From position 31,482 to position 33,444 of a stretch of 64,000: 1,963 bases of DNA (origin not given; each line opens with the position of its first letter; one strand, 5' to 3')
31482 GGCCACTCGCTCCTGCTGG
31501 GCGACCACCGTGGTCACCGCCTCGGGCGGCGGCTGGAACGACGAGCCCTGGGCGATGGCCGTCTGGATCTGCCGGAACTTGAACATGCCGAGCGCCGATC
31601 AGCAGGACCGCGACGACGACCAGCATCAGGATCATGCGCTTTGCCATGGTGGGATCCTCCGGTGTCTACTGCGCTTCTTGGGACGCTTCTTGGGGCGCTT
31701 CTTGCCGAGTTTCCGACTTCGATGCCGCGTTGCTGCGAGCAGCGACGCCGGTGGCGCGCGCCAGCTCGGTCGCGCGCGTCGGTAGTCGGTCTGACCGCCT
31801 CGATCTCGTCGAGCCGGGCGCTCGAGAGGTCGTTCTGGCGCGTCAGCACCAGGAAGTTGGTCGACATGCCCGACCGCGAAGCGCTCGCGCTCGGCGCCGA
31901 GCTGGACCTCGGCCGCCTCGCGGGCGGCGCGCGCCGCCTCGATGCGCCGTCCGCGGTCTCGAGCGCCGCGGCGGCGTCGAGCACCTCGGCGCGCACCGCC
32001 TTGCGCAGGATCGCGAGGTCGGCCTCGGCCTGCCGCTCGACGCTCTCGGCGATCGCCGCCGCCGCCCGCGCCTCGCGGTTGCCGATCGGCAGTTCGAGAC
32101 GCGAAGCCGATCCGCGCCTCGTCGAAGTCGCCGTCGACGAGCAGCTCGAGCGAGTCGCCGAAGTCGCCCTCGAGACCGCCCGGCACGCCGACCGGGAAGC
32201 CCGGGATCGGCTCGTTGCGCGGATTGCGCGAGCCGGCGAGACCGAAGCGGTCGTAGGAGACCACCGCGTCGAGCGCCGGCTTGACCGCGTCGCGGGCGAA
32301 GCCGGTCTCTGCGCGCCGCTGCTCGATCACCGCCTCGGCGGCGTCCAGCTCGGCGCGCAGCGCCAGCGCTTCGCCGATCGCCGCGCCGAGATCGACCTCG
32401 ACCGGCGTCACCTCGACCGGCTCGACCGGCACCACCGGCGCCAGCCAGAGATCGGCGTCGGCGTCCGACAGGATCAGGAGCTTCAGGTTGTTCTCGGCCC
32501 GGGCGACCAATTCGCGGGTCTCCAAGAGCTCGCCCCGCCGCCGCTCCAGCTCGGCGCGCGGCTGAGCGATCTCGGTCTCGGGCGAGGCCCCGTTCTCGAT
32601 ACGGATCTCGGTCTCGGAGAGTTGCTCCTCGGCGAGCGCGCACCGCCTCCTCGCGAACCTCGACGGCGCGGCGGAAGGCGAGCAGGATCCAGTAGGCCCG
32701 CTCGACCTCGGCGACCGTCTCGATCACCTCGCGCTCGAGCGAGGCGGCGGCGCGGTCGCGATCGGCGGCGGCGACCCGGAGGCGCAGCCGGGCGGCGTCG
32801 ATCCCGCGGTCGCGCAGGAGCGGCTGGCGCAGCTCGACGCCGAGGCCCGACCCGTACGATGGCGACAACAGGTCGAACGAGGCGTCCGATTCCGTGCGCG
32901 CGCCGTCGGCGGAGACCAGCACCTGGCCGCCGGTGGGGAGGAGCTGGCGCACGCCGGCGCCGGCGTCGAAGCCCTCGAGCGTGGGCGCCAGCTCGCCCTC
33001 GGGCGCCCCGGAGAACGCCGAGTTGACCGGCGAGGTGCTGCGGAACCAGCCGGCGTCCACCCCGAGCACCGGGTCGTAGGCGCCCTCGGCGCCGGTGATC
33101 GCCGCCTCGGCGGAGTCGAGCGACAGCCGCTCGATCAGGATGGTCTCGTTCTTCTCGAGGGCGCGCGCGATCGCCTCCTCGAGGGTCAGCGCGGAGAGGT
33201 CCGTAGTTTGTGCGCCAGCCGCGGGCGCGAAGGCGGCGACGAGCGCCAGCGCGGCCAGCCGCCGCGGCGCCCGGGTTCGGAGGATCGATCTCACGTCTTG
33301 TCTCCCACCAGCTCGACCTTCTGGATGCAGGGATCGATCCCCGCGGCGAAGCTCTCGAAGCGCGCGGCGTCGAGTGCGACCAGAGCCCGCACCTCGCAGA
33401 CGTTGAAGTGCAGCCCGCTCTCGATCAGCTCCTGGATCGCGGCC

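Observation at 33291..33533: Nif11/NHLP-leader-like small protein translationally coupled to an efflux operon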

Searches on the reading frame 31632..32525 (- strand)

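Call 5: search_protein_families(library=pfam, proteins=[window:31632-32525:-], max_evalue=1)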
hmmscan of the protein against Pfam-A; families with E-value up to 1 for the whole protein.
window:31632-32525:- (297 aa): 1 family
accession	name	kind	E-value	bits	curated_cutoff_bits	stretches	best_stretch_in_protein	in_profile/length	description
PF02321.23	OEP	-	0.047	13.9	22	0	49-96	4-51/187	Outer membrane efflux protein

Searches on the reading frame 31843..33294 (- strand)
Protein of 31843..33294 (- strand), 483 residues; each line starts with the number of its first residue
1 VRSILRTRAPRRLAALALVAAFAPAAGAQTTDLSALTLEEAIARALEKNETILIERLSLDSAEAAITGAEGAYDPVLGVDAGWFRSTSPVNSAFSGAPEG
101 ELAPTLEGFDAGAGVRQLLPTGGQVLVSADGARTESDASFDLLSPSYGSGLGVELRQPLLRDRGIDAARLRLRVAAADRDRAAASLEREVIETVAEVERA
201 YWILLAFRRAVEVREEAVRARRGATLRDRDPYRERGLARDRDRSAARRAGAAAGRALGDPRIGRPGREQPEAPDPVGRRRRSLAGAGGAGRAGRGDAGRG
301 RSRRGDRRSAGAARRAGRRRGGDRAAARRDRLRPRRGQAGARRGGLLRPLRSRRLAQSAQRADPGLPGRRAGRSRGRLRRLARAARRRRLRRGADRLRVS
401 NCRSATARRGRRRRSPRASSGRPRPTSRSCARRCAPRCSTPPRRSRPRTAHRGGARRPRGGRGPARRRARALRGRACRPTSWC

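Call 5: search_protein_families(library=pfam, proteins=[window:31843-33294:-], max_evalue=1)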
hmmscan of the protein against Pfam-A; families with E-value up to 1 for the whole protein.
window:31843-33294:- (483 aa): 1 family
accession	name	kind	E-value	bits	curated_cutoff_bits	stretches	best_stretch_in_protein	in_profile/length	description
PF02321.23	OEP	-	8.4e-17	62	22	1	38-220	1-132/187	Outer membrane efflux protein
